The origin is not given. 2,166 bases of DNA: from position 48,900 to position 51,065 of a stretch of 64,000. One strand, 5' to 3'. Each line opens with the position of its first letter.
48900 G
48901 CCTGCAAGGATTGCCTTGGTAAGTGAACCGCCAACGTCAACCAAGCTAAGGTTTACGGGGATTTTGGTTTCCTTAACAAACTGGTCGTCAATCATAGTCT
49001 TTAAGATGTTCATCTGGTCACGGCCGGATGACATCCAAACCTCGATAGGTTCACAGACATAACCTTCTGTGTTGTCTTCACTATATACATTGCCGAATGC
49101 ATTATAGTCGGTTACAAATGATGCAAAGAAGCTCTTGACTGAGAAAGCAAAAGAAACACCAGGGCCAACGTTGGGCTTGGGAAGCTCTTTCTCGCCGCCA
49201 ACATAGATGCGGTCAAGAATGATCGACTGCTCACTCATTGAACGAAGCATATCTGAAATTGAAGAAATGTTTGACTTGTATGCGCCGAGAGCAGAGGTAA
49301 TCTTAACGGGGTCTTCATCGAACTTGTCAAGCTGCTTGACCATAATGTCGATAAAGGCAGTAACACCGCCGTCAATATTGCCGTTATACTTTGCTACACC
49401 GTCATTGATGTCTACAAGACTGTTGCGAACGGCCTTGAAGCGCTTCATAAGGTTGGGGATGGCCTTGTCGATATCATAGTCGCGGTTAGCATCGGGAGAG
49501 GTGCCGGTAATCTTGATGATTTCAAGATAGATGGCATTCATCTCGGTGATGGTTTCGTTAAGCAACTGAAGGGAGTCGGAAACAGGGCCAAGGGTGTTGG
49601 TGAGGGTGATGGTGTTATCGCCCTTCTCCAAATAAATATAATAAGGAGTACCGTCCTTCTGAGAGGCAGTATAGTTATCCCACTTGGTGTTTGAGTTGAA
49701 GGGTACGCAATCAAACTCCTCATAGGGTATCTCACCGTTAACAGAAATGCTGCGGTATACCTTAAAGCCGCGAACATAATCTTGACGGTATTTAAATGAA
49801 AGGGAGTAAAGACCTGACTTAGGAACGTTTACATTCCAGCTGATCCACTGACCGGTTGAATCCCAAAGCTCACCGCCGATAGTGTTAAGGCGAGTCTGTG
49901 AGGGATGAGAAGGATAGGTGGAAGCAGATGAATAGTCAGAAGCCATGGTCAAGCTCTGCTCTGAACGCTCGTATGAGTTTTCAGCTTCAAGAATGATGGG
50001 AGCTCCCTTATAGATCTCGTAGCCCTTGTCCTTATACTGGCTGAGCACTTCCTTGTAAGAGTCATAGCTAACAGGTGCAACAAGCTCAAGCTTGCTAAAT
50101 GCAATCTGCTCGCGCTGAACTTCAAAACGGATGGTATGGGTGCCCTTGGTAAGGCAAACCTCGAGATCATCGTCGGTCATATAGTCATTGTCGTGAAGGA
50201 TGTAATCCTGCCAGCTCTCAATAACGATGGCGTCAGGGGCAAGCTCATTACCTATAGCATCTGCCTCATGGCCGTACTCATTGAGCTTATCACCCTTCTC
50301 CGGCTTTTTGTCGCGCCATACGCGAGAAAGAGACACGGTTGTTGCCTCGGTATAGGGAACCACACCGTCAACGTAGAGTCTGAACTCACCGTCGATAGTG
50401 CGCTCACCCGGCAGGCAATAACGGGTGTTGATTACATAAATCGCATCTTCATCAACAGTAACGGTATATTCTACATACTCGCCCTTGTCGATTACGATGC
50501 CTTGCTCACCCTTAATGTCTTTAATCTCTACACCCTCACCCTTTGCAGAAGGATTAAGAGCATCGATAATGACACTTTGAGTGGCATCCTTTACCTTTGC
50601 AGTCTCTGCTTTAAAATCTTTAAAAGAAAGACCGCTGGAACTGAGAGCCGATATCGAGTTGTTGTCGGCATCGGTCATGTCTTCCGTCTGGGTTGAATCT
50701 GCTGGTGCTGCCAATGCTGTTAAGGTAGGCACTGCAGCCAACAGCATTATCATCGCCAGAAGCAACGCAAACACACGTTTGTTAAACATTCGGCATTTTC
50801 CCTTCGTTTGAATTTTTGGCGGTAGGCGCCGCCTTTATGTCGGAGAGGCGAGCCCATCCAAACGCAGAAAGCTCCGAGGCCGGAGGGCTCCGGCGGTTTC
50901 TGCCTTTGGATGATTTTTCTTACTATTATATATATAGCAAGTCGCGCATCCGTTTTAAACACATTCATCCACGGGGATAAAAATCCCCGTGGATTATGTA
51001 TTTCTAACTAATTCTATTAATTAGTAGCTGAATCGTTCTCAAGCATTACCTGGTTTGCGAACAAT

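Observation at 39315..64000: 25-kb single-strand glycan-utilisation locus with no ATPase and no regulator in the window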

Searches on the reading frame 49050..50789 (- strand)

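Call 60: search_protein_families(library=pfam, proteins=[window:49050-50789:-], max_evalue=0.1)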
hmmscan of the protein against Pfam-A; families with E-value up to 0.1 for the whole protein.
window:49050-50789:- (580 aa): 4 families
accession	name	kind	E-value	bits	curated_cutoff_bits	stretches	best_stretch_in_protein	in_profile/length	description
PF16990.11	CBM_35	-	1.4e-05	25.8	28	1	308-400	30-108/121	Carbohydrate binding module (family 35)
PF23794.1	Phage_Gp84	-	0.016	15.6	27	1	61-106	12-58/66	Mycobacterium phage Gp84-like protein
PF22815.2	CatAgl_D1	-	0.059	13.8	27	0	101-145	44-88/159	Alpha-1,3-glucanase catalytic domain D1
PF22806.1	M_C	-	0.099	13.5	27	0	374-440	16-84/99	Protein M, C-terminal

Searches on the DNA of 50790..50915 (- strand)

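Call 90: build_rna_model(alignment_id=A7)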
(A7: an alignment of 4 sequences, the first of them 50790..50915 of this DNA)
Model R1 built from alignment A7 (4 sequences, 129 columns); structure: RNAalifold consensus.
model positions 126; base pairs 36; branch points 1; effective number of sequences 0.73; information 0.59 bits per position. Calibrated on 0.2 Mb of random sequence (short: E-values are rough).
structure used (alignment columns):
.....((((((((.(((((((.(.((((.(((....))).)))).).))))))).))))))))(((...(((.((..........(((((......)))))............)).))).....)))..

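Call 91: search_with_rna_model(model_id=R1, sources=[window, L001, L002, L003, L004, L006, L007, L009, L010, L011, L012, L013, L014, L015, L016, L017, L018, L019, L020, L021, L022, L023, L024, L025, L026, L027, L028, L029, L030, L031, L032, L033, L034, L035, L036, L037, L038, L039, L040, L041, L042, L043, L044, L045, L046, L047, L048, L049, L050, L051, L052, L053, L054, L055, L056, L057, L058, L059, L060, L061, L062, L063, L064, L065, L066, L067, L068, L069, L070, L071, L072, L073, L074, L075, L076, L077, L078, L079, L080, L081, L082, L083, L084, L085, L086, L087, L088, L089, L090, L091], max_evalue=1, show_alignments=6)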
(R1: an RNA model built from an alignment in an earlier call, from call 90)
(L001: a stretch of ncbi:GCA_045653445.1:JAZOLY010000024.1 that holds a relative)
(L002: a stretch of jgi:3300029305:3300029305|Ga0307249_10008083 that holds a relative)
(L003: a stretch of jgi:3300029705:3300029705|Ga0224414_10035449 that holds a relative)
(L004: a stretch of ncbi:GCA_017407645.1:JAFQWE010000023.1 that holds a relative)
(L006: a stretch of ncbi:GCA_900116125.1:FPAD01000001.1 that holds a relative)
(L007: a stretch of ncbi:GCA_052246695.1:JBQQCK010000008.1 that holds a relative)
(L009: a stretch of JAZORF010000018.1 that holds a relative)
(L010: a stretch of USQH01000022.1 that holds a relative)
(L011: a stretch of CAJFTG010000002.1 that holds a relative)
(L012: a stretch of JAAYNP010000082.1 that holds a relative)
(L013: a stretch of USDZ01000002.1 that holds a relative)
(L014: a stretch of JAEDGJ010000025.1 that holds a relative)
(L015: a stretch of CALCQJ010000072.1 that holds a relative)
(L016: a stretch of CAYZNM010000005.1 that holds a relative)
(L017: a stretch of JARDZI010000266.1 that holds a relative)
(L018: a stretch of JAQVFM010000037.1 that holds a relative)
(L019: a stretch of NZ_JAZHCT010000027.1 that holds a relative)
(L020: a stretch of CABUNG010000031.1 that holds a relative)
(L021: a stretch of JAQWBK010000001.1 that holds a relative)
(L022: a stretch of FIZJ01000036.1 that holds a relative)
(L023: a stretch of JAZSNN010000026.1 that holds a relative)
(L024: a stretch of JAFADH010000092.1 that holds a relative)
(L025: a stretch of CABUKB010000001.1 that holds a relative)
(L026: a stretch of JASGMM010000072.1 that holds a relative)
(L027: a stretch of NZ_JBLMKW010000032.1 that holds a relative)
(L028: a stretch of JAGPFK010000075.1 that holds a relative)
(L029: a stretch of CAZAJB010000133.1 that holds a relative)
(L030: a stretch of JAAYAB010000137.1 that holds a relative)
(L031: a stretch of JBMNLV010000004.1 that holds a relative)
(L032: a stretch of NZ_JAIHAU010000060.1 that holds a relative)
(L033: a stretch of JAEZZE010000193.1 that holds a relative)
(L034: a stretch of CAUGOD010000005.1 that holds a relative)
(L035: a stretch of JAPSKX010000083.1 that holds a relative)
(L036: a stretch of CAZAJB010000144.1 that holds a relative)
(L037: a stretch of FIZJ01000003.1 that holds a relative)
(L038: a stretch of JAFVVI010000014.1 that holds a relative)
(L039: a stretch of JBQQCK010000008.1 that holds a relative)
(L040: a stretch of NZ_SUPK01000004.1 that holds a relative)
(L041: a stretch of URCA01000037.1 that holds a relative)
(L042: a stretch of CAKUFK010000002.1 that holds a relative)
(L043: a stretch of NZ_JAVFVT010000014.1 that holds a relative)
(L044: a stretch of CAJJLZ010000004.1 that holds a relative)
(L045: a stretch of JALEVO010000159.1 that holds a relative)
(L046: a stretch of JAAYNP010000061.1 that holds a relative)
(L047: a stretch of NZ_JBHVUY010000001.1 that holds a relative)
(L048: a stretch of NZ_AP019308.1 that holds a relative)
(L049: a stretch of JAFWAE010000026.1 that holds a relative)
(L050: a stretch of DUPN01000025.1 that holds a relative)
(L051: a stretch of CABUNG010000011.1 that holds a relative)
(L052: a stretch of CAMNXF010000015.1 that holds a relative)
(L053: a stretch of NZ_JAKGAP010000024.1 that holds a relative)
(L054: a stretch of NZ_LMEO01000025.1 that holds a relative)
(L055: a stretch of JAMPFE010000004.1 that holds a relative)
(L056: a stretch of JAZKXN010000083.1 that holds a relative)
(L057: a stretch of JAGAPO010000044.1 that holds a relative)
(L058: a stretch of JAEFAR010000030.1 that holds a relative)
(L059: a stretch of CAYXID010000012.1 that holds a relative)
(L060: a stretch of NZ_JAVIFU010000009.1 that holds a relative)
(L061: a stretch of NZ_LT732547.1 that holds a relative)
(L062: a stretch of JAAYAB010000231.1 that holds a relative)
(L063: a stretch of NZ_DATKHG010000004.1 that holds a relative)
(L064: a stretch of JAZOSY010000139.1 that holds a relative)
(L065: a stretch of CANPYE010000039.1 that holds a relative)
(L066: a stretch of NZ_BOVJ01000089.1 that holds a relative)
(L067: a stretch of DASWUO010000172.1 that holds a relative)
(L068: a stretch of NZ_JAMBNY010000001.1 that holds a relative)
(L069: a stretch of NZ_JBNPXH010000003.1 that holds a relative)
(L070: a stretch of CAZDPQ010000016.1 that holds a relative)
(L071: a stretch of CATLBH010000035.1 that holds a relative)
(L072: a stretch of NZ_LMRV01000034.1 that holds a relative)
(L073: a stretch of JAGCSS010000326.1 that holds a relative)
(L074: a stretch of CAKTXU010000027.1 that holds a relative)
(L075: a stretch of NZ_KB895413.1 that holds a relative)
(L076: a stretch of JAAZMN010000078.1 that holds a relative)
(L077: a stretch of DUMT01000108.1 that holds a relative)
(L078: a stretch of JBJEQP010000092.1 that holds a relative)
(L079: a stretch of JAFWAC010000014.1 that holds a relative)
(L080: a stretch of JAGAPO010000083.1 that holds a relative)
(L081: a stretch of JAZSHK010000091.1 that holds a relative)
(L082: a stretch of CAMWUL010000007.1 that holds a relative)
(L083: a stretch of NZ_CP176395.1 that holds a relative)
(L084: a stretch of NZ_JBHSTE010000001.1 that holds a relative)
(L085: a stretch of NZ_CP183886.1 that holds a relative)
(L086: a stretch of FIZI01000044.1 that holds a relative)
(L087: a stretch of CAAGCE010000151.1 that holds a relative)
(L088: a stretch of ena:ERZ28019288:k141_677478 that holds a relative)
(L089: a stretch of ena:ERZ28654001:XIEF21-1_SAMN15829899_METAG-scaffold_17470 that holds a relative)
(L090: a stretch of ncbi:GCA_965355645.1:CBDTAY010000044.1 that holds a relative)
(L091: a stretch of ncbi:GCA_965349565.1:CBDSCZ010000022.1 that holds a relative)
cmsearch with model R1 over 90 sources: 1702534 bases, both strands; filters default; matches with E-value up to 1: 12.
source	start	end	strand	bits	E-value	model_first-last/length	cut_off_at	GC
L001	2489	2615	+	157.5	3.4e-32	1-126/126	no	0.57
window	50790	50915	-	157.4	3.7e-32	1-126/126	no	0.57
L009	2503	2629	+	154.1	2.1e-31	1-126/126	no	0.56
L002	2482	2607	+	153.3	3.1e-31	1-126/126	no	0.54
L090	14806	14910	+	79.3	1.3e-14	1-126/126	no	0.53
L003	1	67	+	76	7.3e-14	60-126/126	5'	0.55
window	50852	50986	+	39.9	9.8e-06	1-126/126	no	0.47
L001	2475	2552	-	37.1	4.2e-05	1-126/126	no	0.58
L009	2489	2566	-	34.1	0.0002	1-126/126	no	0.56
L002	2407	2545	-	32.6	0.00043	1-126/126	no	0.49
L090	14766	14869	-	31.4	0.00078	1-126/126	no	0.5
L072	11733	11805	-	18.3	0.71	1-126/126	no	0.52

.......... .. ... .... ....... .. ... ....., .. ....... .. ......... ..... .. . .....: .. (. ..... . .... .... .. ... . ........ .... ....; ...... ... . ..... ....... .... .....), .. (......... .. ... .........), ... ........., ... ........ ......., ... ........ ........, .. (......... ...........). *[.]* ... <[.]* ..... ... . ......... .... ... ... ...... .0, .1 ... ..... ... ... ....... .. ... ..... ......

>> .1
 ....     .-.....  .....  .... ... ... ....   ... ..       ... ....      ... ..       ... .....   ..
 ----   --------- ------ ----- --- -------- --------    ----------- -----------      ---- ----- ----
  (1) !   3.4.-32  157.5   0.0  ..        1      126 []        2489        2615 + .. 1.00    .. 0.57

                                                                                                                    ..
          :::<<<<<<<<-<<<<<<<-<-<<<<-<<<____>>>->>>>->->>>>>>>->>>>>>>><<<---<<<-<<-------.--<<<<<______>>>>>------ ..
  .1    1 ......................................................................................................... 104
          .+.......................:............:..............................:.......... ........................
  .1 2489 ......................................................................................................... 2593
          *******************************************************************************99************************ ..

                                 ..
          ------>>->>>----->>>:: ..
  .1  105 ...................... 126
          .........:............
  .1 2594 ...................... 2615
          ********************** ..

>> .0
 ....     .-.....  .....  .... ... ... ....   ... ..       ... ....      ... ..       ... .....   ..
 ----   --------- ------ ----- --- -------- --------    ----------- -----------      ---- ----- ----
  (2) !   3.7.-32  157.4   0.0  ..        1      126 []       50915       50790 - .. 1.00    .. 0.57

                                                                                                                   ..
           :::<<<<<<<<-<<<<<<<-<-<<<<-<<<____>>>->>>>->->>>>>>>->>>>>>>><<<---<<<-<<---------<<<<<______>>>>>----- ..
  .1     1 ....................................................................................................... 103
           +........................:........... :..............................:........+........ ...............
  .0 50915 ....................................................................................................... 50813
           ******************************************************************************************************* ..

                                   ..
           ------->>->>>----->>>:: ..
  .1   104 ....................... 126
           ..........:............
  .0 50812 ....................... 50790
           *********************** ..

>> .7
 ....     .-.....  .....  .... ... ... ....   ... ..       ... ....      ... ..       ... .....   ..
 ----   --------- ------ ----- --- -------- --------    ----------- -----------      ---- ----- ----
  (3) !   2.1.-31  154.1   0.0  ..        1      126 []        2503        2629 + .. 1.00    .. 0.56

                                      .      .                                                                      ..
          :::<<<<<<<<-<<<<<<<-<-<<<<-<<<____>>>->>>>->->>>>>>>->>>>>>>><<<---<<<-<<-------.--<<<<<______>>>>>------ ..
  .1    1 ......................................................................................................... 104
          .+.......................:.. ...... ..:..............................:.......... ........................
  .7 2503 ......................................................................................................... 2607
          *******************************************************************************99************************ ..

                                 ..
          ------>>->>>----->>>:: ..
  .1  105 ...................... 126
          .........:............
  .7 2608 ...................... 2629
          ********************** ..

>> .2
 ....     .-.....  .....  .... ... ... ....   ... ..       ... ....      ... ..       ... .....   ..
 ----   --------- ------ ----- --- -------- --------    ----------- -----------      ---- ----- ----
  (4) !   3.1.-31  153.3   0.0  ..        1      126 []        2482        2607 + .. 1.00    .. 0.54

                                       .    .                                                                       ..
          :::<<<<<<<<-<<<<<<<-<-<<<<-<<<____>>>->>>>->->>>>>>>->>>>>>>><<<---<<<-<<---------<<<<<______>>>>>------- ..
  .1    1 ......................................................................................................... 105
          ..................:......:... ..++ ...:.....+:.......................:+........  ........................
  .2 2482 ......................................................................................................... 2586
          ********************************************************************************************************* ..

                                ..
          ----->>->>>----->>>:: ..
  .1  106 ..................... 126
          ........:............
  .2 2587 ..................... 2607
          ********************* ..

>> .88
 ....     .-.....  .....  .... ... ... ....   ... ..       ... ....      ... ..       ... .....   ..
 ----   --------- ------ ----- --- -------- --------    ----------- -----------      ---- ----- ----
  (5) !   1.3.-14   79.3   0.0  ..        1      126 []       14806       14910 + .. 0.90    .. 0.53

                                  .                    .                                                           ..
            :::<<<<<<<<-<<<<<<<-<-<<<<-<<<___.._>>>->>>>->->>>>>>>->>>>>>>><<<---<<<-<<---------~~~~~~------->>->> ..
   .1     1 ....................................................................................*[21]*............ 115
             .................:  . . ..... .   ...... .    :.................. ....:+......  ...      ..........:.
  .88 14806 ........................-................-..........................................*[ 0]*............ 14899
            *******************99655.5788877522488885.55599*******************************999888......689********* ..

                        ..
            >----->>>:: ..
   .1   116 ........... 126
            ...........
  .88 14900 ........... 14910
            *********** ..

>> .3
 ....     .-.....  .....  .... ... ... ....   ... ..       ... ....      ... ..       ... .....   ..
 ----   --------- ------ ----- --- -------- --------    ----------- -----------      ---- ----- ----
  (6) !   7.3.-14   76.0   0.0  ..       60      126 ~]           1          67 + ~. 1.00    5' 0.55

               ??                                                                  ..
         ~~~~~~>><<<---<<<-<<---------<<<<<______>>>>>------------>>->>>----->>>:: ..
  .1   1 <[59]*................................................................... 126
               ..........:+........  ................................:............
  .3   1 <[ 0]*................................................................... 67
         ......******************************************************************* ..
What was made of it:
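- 50790..50915 (-): Conserved structured 5' leader abutting the giant-SBP start codon. A covariance model finds it only in front of the giant-SBP gene in five related loci (call 91).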
